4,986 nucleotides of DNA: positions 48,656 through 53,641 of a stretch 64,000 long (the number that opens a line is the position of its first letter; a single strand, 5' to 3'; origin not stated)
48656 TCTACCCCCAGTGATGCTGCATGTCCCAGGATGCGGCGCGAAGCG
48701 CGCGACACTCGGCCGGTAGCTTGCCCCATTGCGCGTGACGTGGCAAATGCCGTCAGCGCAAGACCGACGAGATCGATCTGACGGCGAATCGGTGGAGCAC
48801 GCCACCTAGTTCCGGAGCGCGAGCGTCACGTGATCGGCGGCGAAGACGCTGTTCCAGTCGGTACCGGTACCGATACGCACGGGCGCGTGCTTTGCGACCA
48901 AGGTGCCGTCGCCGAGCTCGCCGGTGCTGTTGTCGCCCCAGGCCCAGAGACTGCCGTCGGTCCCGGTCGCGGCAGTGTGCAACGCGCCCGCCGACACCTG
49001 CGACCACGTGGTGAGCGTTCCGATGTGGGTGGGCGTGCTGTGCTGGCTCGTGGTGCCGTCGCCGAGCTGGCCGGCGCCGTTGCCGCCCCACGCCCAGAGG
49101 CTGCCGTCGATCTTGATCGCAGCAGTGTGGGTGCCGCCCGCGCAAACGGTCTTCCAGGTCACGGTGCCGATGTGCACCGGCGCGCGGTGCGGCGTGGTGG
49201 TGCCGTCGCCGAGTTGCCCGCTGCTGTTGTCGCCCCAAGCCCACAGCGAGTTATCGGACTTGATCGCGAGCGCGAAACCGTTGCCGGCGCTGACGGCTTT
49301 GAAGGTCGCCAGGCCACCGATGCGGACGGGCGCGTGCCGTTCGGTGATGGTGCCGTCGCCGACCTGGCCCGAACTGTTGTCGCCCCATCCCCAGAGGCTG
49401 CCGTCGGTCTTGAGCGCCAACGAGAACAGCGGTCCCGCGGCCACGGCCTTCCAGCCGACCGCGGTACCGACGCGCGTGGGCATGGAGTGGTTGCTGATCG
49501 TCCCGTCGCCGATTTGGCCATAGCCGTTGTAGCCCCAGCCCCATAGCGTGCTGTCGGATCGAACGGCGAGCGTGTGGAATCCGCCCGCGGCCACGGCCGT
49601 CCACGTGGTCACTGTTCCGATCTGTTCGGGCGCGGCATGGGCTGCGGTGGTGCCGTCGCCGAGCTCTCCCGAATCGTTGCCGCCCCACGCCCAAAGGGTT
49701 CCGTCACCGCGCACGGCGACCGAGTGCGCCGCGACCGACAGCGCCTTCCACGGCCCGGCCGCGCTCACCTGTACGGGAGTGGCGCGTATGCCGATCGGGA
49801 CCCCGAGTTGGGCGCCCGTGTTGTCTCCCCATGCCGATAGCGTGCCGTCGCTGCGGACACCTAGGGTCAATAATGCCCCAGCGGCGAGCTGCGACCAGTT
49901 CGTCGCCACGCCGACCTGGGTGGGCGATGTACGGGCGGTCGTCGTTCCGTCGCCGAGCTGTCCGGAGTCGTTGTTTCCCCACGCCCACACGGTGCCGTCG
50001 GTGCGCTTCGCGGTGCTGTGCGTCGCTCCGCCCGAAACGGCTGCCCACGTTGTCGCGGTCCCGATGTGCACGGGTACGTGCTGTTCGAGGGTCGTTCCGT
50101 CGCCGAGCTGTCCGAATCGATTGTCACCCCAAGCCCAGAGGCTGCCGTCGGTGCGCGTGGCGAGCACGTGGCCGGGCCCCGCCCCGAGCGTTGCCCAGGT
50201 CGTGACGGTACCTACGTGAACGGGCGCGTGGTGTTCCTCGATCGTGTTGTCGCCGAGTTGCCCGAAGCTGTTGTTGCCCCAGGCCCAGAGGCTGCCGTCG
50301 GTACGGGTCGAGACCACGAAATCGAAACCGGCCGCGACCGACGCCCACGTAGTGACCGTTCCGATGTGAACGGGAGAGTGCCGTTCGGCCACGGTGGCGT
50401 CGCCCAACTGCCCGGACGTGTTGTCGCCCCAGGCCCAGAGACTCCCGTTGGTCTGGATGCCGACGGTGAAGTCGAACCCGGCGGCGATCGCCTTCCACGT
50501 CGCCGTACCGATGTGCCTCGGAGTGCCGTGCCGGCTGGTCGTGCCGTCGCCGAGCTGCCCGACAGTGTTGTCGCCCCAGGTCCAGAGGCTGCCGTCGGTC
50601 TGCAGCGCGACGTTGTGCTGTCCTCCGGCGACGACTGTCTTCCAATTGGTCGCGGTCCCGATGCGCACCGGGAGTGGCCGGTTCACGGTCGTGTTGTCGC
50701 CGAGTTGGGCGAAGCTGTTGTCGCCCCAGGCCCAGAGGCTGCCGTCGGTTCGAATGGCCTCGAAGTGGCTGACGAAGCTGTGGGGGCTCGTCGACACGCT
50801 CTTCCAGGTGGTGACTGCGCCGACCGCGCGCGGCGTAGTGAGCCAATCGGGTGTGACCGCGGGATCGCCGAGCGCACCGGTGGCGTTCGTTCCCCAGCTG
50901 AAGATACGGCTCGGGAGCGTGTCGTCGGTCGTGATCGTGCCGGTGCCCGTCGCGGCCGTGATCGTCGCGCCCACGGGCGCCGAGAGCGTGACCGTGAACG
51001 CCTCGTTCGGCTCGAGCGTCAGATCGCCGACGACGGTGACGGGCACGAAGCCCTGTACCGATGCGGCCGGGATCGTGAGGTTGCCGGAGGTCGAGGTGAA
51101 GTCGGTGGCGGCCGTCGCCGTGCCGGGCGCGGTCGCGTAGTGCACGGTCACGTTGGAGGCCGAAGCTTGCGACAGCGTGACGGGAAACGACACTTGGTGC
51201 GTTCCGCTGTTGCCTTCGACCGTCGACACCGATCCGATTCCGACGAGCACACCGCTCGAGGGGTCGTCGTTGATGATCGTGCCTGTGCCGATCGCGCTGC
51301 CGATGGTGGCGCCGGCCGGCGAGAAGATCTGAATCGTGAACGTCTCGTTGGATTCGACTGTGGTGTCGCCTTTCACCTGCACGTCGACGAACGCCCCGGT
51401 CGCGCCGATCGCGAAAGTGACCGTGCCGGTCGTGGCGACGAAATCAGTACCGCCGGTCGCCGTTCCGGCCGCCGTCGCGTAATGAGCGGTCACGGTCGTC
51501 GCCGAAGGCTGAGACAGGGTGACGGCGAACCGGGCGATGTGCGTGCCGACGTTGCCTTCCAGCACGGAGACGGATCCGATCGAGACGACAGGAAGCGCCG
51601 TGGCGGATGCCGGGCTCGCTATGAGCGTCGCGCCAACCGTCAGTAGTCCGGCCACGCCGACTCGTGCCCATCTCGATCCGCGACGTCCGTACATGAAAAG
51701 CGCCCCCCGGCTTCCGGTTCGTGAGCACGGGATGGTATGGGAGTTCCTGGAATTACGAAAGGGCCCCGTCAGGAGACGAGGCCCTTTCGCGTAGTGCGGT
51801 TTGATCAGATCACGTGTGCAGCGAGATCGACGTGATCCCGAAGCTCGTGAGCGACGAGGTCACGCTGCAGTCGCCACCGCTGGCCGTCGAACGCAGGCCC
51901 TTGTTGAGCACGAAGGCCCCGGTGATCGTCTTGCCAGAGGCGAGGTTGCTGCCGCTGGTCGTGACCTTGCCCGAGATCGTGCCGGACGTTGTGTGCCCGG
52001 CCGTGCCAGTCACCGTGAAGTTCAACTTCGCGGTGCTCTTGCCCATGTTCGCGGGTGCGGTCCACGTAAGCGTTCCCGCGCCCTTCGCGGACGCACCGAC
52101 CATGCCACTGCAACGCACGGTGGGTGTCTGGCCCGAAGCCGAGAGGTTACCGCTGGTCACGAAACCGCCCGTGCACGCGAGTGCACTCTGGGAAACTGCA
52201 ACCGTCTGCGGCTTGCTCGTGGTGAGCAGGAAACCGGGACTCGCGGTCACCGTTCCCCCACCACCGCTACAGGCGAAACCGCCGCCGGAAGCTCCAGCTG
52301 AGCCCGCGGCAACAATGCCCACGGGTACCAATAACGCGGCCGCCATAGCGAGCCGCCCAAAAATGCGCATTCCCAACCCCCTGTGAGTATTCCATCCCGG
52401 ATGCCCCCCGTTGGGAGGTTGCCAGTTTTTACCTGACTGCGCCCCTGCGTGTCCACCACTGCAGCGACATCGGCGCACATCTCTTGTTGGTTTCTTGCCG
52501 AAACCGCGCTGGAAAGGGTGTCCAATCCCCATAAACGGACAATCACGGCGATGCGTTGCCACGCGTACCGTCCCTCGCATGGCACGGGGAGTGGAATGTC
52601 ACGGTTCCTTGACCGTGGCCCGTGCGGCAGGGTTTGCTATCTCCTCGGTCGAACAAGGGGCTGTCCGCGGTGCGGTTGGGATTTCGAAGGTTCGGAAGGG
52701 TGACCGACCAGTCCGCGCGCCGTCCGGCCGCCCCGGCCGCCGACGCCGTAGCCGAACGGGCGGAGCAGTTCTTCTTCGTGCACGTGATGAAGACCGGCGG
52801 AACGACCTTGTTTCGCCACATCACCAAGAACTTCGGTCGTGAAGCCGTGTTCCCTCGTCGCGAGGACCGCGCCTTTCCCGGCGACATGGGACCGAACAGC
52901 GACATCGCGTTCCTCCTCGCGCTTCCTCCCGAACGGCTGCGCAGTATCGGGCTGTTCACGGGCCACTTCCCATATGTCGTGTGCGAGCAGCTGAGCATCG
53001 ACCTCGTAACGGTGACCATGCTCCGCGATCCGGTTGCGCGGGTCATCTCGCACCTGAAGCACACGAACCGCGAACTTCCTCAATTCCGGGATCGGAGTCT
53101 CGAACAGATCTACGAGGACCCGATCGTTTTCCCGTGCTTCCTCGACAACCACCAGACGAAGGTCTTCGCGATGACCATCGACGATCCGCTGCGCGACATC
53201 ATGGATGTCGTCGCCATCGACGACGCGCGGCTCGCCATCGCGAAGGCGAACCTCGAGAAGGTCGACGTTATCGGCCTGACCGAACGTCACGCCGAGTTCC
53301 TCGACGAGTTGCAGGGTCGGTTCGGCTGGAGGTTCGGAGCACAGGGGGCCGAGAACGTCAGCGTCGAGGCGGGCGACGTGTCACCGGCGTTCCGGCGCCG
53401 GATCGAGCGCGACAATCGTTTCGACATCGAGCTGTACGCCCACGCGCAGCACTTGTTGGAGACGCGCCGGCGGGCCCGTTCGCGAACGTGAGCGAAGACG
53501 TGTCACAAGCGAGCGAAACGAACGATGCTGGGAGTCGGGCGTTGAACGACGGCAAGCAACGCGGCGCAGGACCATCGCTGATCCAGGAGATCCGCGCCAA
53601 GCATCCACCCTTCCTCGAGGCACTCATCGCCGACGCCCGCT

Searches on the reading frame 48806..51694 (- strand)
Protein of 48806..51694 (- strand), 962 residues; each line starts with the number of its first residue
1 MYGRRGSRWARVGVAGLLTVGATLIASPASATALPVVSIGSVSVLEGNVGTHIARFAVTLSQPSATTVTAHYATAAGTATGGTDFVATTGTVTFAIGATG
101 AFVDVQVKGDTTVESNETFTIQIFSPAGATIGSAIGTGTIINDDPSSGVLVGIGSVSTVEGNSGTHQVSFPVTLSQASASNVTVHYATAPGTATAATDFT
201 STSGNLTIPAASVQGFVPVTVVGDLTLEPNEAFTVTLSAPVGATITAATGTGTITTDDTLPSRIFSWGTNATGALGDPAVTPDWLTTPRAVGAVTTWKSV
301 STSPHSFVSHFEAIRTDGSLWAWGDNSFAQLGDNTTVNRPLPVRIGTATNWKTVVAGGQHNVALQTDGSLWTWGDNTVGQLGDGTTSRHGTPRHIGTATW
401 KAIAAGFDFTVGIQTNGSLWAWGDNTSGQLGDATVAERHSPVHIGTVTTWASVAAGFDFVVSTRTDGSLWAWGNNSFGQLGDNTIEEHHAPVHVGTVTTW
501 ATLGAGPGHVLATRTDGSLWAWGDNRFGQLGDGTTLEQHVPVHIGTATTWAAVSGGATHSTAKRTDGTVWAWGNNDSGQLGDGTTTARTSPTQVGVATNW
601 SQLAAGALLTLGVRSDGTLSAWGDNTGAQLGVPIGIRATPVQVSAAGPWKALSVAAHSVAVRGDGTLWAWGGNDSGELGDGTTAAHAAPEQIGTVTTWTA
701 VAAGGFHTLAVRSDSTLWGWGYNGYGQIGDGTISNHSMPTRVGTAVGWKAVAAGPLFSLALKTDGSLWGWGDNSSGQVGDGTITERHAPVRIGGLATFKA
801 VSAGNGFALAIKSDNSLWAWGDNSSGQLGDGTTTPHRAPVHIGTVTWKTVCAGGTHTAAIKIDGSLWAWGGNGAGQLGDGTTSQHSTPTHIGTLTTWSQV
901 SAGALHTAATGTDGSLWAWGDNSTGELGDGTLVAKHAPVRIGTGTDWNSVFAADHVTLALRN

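Call 17: search_protein_families(library=pfam, proteins=[window:48806-51694:-])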
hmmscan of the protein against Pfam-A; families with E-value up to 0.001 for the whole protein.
window:48806-51694:- (962 aa): 6 families
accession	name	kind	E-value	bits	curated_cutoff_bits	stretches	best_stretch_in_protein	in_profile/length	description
PF25390.1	WD40_RLD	-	9.2e-200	663.9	150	4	353-656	35-356/363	RCC1-like domain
PF00415.24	RCC1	-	2.9e-124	406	21.7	12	863-909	1-49/50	Regulator of chromosome condensation (RCC1) repeat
PF13540.12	RCC1_2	-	6.6e-98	318.8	22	11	749-777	2-30/30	Regulator of chromosome condensation (RCC1) repeat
PF03160.20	Calx-beta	-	8.9e-26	90.7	27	2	52-128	22-99/119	Calx-beta domain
PF25384.1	Alsin_RLD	-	1.2e-19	71.3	100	0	816-883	243-313/405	Alsin RCC1-like domain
PF15181.11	SMRP1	-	0.00076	19.6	27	0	507-541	22-56/262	Spermatid-specific manchette-related protein 1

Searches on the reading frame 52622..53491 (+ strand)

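Call 18: search_protein_families(library=pfam, proteins=[window:52622-53491:+], max_evalue=0.01)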
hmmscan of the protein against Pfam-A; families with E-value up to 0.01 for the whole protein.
window:52622-53491:+ (289 aa): 1 family
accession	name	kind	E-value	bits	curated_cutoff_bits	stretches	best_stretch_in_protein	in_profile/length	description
PF03567.20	Sulfotransfer_2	-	0.00089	19.9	22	0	45-175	6-139/252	Sulfotransferase family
